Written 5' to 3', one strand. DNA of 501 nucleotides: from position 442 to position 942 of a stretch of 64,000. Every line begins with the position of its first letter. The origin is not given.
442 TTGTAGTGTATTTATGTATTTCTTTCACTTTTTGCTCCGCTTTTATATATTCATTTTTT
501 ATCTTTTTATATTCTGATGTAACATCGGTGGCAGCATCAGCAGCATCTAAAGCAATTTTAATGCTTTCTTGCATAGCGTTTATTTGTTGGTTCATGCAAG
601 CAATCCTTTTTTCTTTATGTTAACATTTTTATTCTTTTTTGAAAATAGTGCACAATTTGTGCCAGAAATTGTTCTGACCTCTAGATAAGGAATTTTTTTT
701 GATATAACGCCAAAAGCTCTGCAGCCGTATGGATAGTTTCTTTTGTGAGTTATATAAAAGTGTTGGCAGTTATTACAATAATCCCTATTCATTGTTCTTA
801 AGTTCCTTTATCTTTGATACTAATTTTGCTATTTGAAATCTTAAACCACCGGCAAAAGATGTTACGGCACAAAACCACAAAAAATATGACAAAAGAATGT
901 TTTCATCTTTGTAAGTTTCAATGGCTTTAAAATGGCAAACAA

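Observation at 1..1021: Three overlapping uncharacterised genes translationally chained to flhB where flhA is expected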

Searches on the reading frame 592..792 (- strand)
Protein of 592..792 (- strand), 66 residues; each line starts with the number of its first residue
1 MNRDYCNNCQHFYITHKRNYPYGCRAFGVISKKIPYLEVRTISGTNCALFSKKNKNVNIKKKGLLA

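Call 5: search_protein_families(library=pfam, proteins=[window:592-792:-], max_evalue=1)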
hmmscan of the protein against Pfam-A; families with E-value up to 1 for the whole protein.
window:592-792:- (66 aa): 1 family
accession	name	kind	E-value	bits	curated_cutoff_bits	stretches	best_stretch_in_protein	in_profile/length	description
PF01355.22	HIPIP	-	0.055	14.2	22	0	4-28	29-52/66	High potential iron-sulfur protein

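Call 6: search_protein_families(library=ncbifam, proteins=[window:592-792:-], max_evalue=1)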
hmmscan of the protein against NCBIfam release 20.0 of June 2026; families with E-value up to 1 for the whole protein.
window:592-792:- (66 aa): 0 families

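Call 7: find_encoding_contigs(protein=window:592-792:-, flank=10000, max_places=6)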
Protein window:592-792:- (66 aa): 22 contigs read that carry it; 6 places shown.
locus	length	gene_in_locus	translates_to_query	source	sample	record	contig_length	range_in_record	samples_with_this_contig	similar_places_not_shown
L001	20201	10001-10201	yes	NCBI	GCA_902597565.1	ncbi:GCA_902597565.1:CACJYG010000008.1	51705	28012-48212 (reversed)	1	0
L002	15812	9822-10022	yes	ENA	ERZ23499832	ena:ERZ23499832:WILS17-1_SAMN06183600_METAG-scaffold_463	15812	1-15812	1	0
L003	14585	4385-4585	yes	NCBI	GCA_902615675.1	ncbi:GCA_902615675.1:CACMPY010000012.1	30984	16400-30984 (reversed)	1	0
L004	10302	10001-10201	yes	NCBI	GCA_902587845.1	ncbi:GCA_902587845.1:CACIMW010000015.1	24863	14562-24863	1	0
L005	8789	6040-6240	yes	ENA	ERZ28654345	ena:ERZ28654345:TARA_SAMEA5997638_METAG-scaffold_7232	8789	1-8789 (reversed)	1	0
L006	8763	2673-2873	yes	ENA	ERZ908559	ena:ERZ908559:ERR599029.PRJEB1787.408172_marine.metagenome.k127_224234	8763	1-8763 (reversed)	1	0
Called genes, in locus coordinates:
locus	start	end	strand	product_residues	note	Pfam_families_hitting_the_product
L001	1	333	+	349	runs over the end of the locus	PF03448:MgtE_N (faint), PF14842:FliG_N, PF14841:FliG_M, PF01706:FliG_C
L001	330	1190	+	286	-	PF02108:FliH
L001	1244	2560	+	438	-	PF00006:ATP-synt_ab, PF18269:T3SS_ATPase_C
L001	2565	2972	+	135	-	-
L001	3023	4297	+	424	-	PF02120:Flg_hook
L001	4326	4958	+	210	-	PF03748:FliL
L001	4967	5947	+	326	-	PF02154:FliM, PF01052:FliMN_C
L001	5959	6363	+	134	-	PF28396:SepQ_C, PF01052:FliMN_C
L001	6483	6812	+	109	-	-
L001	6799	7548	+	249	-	PF00813:FliP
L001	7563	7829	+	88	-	PF01313:Bac_export_3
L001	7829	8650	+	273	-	PF01311:Bac_export_1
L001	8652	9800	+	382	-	PF01312:Bac_export_2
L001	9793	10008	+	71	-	-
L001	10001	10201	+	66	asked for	-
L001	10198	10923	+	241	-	-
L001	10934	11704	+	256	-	-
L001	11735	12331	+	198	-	PF01765:RRF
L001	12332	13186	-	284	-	-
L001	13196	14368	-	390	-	PF13677:MotB_plug, PF00691:OmpA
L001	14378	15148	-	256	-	PF01618:MotA_ExbB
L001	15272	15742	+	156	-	PF07603:Lcl_C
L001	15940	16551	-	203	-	-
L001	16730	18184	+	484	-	PF00309:Sigma54_AID, PF04963:Sigma54_CBD, PF04552:Sigma54_DBD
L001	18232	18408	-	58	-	-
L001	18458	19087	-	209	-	PF01464:SLT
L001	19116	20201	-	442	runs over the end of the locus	PF01551:Peptidase_M23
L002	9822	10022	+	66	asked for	-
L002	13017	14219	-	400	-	PF13677:MotB_plug, PF00691:OmpA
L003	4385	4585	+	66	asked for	-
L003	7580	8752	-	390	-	PF13677:MotB_plug, PF00691:OmpA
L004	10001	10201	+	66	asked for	-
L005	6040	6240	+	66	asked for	-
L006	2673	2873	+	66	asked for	-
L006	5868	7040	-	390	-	PF13677:MotB_plug, PF00691:OmpA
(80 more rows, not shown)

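Call 10: find_homologous_proteins(query=window:595-792:-, max_evalue=0.01)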
Query seq(66 aa) (66 aa): 25 proteins with E <= 0.01 among 25 candidates.
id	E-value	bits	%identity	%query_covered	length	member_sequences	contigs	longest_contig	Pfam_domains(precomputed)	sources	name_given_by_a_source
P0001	3.7e-38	146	98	100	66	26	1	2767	-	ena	-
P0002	9.7e-38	144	97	100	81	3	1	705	-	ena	-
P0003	1.0e-32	129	85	100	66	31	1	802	-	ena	-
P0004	3.8e-32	127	82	100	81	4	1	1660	-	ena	-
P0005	1.1e-30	122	85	100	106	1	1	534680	-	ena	-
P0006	2.2e-27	112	77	100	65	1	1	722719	-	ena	-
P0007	3.6e-27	111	74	100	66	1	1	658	-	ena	-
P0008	1.8e-26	109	76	100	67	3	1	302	-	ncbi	-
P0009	3.7e-26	108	73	100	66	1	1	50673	-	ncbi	-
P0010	6.6e-26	107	71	100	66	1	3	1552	-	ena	-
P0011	3.4e-25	105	73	100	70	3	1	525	-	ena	-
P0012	4.4e-25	104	74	92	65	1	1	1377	-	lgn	-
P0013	1.3e-24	103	73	100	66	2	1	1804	-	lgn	-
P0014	3.9e-24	101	68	100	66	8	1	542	-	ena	-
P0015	5.4e-24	101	68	100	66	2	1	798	-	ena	-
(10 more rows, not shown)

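Call 13: find_related_loci(query=A2, collection=genome_contigs, flank=10000)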
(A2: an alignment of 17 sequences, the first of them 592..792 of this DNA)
Query A2 (66 aa) in genome_contigs; peptide patterns used: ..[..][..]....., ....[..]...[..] (x = any residue, [..] = any of these).
52 stretches matched a pattern; 28 encode a relative of the query (tblastn E <= 1e-3); 28 distinct loci.
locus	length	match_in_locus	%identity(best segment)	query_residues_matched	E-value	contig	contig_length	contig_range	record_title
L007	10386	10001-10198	97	1-66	1e-40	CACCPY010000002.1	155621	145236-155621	uncultured Alphaproteobacteria bacterium isolate AG-901-J22 genome assembly, contig: AG-901-J22_NODE_2, whole genome sho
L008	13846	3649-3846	88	1-66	2e-28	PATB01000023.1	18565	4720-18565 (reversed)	MAG: Alphaproteobacteria bacterium isolate SAT166 317857, whole genome shotgun sequence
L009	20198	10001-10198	73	1-66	4e-28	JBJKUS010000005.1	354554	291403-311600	MAG: Alphaproteobacteria bacterium isolate LRMED-289 Alphaproteobacteria-LRMED-289-C5, whole genome shotgun sequence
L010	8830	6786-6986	73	1-66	5e-28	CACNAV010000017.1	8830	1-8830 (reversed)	MAG: uncultured Alphaproteobacteria bacterium isolate AG-892-K07 genome assembly, contig: AG-892-K07_NODE_17, whole geno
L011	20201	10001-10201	72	1-66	1e-27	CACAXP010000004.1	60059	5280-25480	uncultured Alphaproteobacteria bacterium isolate AG-349-G10 genome assembly, contig: AG-349-G10_NODE_4, whole genome sho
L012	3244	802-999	67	1-66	2e-27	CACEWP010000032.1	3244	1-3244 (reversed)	uncultured Alphaproteobacteria bacterium isolate AG-907-I19 genome assembly, contig: AG-907-I19_NODE_32, whole genome sh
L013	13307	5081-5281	70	1-66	3e-27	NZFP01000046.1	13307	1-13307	MAG: Rickettsiales bacterium isolate MED715 143009, whole genome shotgun sequence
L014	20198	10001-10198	64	1-66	5e-27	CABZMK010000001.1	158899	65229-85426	MAG: uncultured Alphaproteobacteria bacterium isolate AG-337-K15 genome assembly, contig: AG-337-K15_NODE_1, whole genom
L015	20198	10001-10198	64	1-66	1e-26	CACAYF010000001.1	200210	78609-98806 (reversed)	uncultured Alphaproteobacteria bacterium isolate AG-349-G20 genome assembly, contig: AG-349-G20_NODE_1, whole genome sho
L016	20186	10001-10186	74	6-66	1e-26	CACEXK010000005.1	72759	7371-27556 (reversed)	uncultured Alphaproteobacteria bacterium isolate AG-404-M02 genome assembly, contig: AG-404-M02_NODE_5, whole genome sho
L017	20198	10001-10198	62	1-66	9e-27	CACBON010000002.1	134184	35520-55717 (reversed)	uncultured Alphaproteobacteria bacterium isolate AG-359-F09 genome assembly, contig: AG-359-F09_NODE_2, whole genome sho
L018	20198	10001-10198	64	1-66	2e-26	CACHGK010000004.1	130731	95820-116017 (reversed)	uncultured Alphaproteobacteria bacterium isolate AG-911-L17 genome assembly, contig: AG-911-L17_NODE_4, whole genome sho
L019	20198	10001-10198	62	1-66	4e-26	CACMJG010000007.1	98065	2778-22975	MAG: uncultured Alphaproteobacteria bacterium isolate AG-891-J16 genome assembly, contig: AG-891-J16_NODE_7, whole genom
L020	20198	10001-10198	64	1-66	7e-26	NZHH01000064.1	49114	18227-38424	MAG: Rickettsiales bacterium isolate MED652 70292, whole genome shotgun sequence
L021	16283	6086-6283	62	1-66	6e-26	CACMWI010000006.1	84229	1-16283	MAG: uncultured Alphaproteobacteria bacterium isolate AG-892-F10 genome assembly, contig: AG-892-F10_NODE_6, whole genom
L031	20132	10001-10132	48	6-49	8e-13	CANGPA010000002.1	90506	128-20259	MAG: Hyphomicrobiales bacterium isolate Jr-7aug17-19 genome assembly, contig: Jr-7aug17-C340, whole genome shotgun seque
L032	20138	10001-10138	46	6-51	2e-10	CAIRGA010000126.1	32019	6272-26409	MAG: uncultured Rhizobiales bacterium isolate Ki2-D1_bin-0832 genome assembly, contig: bin-0832:126/226, whole genome sh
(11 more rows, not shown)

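Call 16: find_homologous_proteins(query=L001:10198-10920:+, max_evalue=0.01)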
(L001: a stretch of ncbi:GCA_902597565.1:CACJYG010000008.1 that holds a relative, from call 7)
Query L001:10198-10920:+ (241 aa): 2898 proteins with E <= 0.01 among 4338 candidates; the best 120 are listed.
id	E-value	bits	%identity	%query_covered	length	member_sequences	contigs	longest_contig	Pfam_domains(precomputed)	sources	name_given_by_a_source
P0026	3.2e-132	456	100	100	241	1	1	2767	-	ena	-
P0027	3.5e-132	456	100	100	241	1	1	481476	-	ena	-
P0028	4.6e-132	456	100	100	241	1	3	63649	-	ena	-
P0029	4.7e-132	455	99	100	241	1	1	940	-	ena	-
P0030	6.5e-132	455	99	100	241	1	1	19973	-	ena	-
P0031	8.0e-132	455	99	100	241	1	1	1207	-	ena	-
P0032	1.3e-131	454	99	100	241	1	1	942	-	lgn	-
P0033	1.8e-131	454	99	100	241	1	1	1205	-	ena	-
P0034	3.2e-131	453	99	100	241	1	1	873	-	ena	-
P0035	1.8e-130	450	99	100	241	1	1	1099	-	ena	-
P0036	1.1e-129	448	98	100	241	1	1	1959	-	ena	-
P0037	2.1e-129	447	99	100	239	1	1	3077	-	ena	-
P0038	6.6e-129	445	97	100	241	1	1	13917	-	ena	-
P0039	6.9e-129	445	96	100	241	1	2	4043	-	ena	-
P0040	2.6e-128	443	96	100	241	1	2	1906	-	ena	-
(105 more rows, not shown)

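Call 28: find_homologous_proteins(query=L031:10180-11079:+, max_evalue=0.01)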
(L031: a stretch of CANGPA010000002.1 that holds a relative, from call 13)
Query L031:10180-11079:+ (300 aa): 43 proteins with E <= 0.01 among 8000 candidates.
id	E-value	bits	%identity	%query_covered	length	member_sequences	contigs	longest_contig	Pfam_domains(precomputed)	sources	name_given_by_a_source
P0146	6.0e-160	548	94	91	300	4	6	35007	-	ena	-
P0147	1.3e-124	433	78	99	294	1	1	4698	-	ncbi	ncbi:MAG: hypothetical protein RLZZ496_1046 [Pseudomonadota bacterium]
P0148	2.5e-124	432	84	84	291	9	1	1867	-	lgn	-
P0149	3.1e-124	431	82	84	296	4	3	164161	-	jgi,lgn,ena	jgi:hypothetical protein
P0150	6.1e-124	430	77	99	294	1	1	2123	-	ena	-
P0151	6.6e-124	430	76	99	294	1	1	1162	-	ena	-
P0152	7.4e-124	430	77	99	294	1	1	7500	-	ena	-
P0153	1.1e-123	430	75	99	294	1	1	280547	-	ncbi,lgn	ncbi:MAG: hypothetical protein WCO61_02755 [Alphaproteobacteria bacterium]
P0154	6.9e-123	427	76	99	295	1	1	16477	-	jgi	jgi:hypothetical protein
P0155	3.0e-122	425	77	99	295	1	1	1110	-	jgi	-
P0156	1.1e-121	423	79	91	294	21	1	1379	-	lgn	-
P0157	1.2e-121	423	77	99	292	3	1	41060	-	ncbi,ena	-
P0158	1.3e-120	420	79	91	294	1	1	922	-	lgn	-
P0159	5.3e-120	418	76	99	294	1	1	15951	-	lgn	-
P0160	4.5e-117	408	74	99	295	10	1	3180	-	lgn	-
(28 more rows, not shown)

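Call 29: search_dna_similar(query=L001:10198-10920:+, collection=plasmids, mode=protein, max_evalue=0.001, max_rows=25)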
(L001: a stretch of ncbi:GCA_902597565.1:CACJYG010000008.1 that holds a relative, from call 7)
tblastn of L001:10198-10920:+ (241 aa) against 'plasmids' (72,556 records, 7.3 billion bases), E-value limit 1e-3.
No match.

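Call 30: search_dna_similar(query=L032:9947-10180:+, collection=plasmids, mode=protein, max_evalue=0.001, max_rows=25)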
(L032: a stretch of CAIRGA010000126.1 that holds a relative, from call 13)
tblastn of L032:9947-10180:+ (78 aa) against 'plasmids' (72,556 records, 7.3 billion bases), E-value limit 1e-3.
No match.

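Call 38: predict_structure(alignment_id=A2)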
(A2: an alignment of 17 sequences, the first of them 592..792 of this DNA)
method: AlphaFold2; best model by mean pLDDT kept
length: 66 residues; sequences in the alignment: 17
mean_pLDDT: 59.6   pTM: 0.44
mean pLDDT of the five models: 59.6, 43.8, 43.0, 40.5, 37.5
residues with pLDDT >= 90: 0; 70-90: 12; 50-70: 44; < 50: 10
segments of 3 or more residues with pLDDT < 50: 1-3, 55-57
pLDDT, mean of each block of 10 residues (from residue 1): 52 56 63 67 74 52 48
secondary structure, 60 per line:
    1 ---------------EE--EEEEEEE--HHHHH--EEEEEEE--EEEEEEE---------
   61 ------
elements in order: E20-26 H29-33 E36-42 E45-51

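Call 44: search_protein_representatives(alignment_id=A3)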
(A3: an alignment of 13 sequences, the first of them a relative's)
Query: 13 sequences, 275 profile positions. Proteins with E-value up to 0.001 (for the whole library): 244; up to 1e-10: 136; up to 1e-30: 28. The best 150 are listed.
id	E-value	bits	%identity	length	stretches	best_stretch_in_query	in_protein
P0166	1.0e-120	418.9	-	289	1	1-275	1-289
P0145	1.1e-96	340.0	-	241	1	36-275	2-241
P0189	3.4e-71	256.4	-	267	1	31-275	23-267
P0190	2.6e-67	243.7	-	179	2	36-137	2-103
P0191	1.1e-61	225.3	-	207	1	36-175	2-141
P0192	1.2e-48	182.5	-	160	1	116-275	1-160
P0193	1.3e-48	182.4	-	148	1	36-178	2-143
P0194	1.8e-38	149.1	-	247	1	40-275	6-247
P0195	6.0e-38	147.4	-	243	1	37-275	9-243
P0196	9.4e-37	143.5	-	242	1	38-275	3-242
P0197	2.3e-36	142.2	-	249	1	31-223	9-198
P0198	5.7e-35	137.6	-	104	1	36-118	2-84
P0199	7.5e-35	137.2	-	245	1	41-275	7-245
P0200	9.6e-35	136.9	-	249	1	40-275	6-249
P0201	6.9e-34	134.1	-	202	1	88-174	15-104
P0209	2.3e-32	129.1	-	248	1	35-275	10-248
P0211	4.7e-32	128.1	-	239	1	36-275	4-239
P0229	4.8e-26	108.4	-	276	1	3-220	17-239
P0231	4.2e-25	105.3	-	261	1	39-275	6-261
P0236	1.8e-23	99.9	-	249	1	42-275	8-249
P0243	6.9e-21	91.4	-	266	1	39-275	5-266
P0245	1.2e-20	90.6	-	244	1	38-275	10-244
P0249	1.8e-19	86.8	-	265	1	37-213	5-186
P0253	5.1e-19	85.3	-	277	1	40-221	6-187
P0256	8.1e-19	84.6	-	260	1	35-261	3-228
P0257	8.4e-19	84.6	-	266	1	38-223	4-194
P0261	2.1e-17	80.0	-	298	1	22-225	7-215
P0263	1.0e-16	77.7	-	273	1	38-171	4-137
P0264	1.1e-16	77.7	-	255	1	31-274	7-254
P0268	5.5e-16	75.3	-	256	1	38-184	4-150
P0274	1.5e-14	70.7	-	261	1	38-181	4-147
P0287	3.3e-13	66.2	-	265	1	38-166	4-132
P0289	4.2e-13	65.9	-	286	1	33-255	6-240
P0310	8.9e-12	61.6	-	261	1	35-218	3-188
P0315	1.6e-11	60.8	-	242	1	38-203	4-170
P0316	2.5e-11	60.1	-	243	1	38-245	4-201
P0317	3.8e-11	59.5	-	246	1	38-275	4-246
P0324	1.5e-10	57.5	-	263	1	40-253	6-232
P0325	1.9e-10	57.2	-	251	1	40-252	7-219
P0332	5.7e-10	55.6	-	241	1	39-168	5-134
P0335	1.2e-09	54.6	-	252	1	41-258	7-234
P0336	1.4e-09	54.3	-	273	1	36-166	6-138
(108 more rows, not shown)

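Call 46: list_cluster_members(proteins=[P0332, P0317, P0243, P0256, P0211, P0195, P0209, P0199, P0194, P0229])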
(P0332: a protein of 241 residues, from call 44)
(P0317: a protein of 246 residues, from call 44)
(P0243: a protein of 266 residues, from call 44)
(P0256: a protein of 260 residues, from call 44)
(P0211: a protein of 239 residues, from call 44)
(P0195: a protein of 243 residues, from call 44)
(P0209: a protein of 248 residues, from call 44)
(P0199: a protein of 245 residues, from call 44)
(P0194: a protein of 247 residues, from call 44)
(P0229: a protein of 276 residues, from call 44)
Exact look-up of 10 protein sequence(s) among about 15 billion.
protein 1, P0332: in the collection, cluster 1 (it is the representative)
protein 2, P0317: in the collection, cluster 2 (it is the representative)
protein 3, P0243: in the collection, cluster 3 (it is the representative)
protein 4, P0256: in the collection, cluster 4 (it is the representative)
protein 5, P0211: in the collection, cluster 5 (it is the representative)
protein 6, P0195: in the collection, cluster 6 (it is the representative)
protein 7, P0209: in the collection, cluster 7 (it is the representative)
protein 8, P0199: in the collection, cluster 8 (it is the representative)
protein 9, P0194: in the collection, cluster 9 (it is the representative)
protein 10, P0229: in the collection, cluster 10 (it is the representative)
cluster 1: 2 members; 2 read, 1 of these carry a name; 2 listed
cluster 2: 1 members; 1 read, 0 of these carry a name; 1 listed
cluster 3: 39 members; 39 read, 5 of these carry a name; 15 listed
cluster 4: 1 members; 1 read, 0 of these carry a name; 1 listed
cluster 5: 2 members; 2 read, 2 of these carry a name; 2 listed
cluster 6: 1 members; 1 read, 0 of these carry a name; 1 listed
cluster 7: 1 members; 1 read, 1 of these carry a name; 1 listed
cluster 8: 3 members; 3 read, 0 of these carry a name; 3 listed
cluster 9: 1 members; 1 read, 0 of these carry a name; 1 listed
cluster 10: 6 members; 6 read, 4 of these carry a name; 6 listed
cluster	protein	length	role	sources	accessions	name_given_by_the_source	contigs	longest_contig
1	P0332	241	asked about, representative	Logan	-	-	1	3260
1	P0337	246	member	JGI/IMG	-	hypothetical protein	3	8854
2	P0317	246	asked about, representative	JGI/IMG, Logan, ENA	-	-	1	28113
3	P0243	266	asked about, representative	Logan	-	-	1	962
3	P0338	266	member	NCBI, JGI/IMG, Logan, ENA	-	hypothetical protein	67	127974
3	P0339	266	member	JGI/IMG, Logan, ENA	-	hypothetical protein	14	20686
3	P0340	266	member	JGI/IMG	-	hypothetical protein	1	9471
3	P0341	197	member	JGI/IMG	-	hypothetical protein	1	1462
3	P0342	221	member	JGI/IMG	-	hypothetical protein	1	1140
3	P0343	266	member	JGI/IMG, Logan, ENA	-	-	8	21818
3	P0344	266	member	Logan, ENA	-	-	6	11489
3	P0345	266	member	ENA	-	-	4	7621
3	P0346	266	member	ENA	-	-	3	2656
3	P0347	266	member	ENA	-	-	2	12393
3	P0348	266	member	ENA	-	-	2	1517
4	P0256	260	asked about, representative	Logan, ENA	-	-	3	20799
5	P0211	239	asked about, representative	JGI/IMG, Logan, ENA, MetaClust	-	uncharacterized coiled-coil DUF342 family protein | \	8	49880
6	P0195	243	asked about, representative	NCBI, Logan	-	-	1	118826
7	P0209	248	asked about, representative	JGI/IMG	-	hypothetical protein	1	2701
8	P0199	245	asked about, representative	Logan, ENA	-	-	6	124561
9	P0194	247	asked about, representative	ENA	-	-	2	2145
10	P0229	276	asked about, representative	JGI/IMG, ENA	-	hypothetical protein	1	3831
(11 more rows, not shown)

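Call 50: find_encoding_contigs(protein=P0317, flank=8000, max_places=2)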
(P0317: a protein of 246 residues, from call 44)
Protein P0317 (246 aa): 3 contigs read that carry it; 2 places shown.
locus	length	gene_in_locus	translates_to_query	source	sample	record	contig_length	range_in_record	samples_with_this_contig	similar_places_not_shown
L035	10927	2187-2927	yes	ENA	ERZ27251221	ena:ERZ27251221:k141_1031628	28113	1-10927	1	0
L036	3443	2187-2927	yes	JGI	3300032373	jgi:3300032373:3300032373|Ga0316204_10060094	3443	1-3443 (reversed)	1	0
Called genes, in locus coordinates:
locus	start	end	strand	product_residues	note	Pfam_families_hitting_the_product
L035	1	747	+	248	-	?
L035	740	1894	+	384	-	PF01312:Bac_export_2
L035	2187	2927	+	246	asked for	-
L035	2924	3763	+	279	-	-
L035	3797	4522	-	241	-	-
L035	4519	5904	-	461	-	PF00309:Sigma54_AID, PF04963:Sigma54_CBD, PF04552:Sigma54_DBD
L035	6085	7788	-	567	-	PF00669:Flagellin_N, PF07196:Flagellin_IN, PF00700:Flagellin_C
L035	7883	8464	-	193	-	PF07603:Lcl_C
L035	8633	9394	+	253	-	PF20560:MotA_N (weak), PF01618:MotA_ExbB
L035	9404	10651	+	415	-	PF13677:MotB_plug, PF00691:OmpA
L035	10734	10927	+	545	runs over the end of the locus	PF02465:FliD_N, PF07195:FliD_C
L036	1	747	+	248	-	?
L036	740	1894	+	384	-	PF01312:Bac_export_2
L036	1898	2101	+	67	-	-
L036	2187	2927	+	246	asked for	-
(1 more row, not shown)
